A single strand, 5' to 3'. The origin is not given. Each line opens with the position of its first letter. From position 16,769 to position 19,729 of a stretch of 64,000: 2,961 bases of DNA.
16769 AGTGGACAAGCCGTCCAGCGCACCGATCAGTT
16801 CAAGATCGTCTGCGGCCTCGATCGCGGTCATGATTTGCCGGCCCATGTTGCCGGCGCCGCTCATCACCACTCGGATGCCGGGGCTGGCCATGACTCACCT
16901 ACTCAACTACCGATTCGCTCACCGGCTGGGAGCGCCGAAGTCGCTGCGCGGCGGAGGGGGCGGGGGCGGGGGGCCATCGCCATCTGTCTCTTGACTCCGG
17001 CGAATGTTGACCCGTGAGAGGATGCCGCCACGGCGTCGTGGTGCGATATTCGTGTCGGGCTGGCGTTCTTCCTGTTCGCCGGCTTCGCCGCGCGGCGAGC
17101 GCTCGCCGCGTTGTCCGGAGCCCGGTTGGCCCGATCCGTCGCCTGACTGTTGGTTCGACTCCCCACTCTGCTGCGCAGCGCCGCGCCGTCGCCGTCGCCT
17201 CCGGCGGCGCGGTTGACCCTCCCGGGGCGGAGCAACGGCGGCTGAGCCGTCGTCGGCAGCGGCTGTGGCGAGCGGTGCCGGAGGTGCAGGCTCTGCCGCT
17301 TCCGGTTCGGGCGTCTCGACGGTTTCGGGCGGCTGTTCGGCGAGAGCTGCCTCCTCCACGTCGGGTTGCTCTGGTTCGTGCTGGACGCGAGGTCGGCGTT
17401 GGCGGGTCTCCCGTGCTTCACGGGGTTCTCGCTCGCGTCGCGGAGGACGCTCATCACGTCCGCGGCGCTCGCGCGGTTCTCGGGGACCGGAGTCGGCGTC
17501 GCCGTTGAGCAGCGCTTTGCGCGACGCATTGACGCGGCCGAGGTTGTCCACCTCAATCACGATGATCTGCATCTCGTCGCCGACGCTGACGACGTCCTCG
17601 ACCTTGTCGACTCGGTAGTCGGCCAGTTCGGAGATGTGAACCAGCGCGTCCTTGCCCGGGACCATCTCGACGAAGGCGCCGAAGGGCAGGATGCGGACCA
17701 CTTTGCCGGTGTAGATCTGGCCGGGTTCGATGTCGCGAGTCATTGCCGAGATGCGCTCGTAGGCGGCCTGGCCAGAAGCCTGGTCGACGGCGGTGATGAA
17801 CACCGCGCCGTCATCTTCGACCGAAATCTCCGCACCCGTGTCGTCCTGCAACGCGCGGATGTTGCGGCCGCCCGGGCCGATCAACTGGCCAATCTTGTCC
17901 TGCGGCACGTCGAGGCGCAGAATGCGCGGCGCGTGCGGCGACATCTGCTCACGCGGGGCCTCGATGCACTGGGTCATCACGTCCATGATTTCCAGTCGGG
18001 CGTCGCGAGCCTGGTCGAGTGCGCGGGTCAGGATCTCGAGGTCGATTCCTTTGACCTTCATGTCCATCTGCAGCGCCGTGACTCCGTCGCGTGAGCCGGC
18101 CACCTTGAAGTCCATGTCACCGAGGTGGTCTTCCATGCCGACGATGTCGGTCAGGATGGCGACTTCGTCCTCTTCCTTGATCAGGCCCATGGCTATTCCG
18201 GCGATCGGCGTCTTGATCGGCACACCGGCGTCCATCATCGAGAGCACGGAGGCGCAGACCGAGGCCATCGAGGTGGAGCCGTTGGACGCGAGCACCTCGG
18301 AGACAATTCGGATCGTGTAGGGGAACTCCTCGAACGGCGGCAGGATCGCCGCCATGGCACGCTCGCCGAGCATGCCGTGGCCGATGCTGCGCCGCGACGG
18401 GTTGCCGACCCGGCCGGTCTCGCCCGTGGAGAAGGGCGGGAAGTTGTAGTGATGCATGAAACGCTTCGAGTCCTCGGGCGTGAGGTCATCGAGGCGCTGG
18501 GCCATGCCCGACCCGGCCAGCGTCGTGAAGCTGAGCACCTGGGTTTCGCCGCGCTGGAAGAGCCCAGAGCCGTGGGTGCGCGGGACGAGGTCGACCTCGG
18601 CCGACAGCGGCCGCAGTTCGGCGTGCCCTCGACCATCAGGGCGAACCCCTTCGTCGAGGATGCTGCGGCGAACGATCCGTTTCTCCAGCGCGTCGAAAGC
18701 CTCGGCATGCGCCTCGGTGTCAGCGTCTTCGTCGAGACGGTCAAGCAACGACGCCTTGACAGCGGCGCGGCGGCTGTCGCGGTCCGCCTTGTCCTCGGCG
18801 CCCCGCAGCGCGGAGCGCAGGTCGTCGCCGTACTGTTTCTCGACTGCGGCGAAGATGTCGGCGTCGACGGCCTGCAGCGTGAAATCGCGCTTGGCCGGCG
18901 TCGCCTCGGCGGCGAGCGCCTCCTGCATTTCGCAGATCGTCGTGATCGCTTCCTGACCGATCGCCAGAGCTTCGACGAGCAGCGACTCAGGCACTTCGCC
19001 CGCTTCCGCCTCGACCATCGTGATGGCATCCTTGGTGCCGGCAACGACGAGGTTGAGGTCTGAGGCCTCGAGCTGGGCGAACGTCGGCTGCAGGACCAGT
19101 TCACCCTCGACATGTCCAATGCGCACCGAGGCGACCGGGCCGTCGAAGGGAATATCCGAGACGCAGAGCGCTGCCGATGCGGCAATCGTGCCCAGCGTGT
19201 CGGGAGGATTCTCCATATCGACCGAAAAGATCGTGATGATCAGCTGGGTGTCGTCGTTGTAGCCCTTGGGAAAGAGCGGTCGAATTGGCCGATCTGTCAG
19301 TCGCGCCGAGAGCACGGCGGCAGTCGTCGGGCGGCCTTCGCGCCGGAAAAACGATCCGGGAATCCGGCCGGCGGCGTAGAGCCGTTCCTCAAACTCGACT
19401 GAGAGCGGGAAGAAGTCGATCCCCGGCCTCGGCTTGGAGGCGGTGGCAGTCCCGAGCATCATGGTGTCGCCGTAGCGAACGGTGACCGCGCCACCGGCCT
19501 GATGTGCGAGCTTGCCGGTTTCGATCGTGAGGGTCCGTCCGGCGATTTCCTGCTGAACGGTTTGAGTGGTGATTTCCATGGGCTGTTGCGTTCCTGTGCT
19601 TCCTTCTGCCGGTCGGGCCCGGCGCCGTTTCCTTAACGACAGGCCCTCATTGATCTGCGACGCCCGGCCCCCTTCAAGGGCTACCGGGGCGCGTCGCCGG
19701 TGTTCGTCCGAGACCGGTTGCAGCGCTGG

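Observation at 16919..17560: PNPase with a ~210 aa intrinsically disordered R/E/P-rich tail ending in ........, encoded by a G-quadruplex-prone template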

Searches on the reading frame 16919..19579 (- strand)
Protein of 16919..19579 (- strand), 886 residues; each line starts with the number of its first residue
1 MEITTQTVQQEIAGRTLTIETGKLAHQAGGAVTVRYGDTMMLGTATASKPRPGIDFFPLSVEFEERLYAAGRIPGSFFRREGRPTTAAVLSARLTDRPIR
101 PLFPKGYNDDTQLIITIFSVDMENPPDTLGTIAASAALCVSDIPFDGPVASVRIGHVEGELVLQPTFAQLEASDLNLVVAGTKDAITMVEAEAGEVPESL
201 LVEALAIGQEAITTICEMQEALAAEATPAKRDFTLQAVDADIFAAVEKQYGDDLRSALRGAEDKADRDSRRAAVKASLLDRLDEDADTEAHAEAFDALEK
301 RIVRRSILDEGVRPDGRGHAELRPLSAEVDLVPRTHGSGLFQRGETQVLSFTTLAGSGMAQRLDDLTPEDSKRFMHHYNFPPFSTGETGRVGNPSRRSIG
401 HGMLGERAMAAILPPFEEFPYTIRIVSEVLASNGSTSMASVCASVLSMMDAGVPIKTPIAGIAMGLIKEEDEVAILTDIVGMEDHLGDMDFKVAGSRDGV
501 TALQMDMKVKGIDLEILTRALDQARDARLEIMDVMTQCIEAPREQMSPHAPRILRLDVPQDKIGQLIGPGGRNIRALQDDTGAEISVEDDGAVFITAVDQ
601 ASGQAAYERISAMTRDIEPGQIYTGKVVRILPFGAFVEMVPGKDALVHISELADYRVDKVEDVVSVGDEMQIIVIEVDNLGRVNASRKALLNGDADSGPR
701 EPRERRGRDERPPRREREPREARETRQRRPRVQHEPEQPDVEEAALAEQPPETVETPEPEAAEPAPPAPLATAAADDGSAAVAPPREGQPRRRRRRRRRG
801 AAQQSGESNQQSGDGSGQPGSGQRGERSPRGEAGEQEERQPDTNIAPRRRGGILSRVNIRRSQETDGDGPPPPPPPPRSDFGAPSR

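Call 3: search_protein_families(library=pfam, proteins=[window:16919-19579:-], max_evalue=0.01)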
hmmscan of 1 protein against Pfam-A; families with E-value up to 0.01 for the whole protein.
window:16919-19579:- (886 aa): 7 families
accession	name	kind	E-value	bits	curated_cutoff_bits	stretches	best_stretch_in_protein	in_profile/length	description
PF01138.27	RNase_PH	-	3e-48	163.9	25.5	2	14-144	2-130/130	3' exoribonuclease family, domain 1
PF03725.20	RNase_PH_C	-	6.2e-19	68.2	20.8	2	147-211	1-67/67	3' exoribonuclease family, domain 2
PF00575.29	S1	-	5.9e-15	55.8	22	1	618-682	3-67/74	S1 RNA binding domain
PF00013.35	KH_1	-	5.3e-12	45.8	21.5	1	554-611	2-65/66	KH domain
PF03726.19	PNPase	-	2.6e-11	44.3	24.6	1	242-317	2-80/81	Polyribonucleotide nucleotidyltransferase, RNA binding domain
PF22675.2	KH-I_KHDC4-BBP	-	0.00089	19.5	30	1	563-597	8-42/76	KHDC4/BBP-like, KH-domain type I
PF13083.13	KH_KhpA-B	-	0.0026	18.1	32.1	1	552-578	29-55/73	KhpA/KhpB, KH domain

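Call 4: search_protein_families(library=ncbifam, proteins=[window:16919-19579:-], max_evalue=0.01)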
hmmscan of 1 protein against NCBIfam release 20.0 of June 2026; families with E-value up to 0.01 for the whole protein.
window:16919-19579:- (886 aa): 39 families (the best 25 are shown)
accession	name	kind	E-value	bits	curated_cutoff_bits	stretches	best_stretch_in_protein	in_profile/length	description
NF008805.1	PRK11824.1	equivalog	1.5e-289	962.2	471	1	8-689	2-682/683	polyribonucleotide nucleotidyltransferase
TIGR03591.1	polynuc_phos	equivalog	3.2e-287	954.6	525.05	1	12-689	2-688/689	polyribonucleotide nucleotidyltransferase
TIGR02696.1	pppGpp_PNP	exception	2.3e-226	753.6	1106.75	1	13-683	15-716/720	guanosine pentaphosphate synthetase I/polyribonucleotide nucleotidyltransferase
TIGR02065.1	ECX1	equivalog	1.8e-29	102.7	318.7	2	306-535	2-222/230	exosome complex exonuclease Rrp41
NF000907.0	PRK00087.1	equivalog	5.2e-19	67.9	624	1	620-680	564-624/671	bifunctional 4-hydroxy-3-methylbut-2-enyl diphosphate reductase/30S ribosomal protein S1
NF010379.0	PRK13806.1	equivalog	1.1e-17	63.8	648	1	607-686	190-269/491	30S ribosomal protein S1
NF005208.0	PRK06676.1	equivalog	3.6e-17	62.4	368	1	613-696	272-356/391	30S ribosomal protein S1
NF006363.0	PRK08582.1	equivalog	4e-17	62.7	171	1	617-715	3-98/140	S1 domain-containing RNA-binding protein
NF005973.0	PRK08059.1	equivalog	2e-15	57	148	1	614-693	2-82/123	S1 domain-containing post-transcriptional regulator GSP13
NF005911.0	PRK07899.1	equivalog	1.8e-14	53.3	691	1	613-679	287-353/486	30S ribosomal protein S1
NF040579.1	S1_dom_CvfD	subfamily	4.5e-14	52.7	117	1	618-693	2-78/113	CvfD/Ygs/GSP13 family RNA-binding post-transcriptional regulator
NF004473.0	PRK05807.1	equivalog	2.9e-13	50.4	178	1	618-692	4-77/136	S1 domain-containing RNA-binding protein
NF004952.0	PRK06299.1-2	equivalog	3.6e-12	45.4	524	1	615-679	214-364/580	30S ribosomal protein S1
NF004953.0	PRK06299.1-3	equivalog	8.4e-12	44.2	720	1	612-679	291-359/580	30S ribosomal protein S1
NF005639.0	PRK07400.1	equivalog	5.7e-10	38.6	460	1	616-692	193-269/318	30S ribosomal protein S1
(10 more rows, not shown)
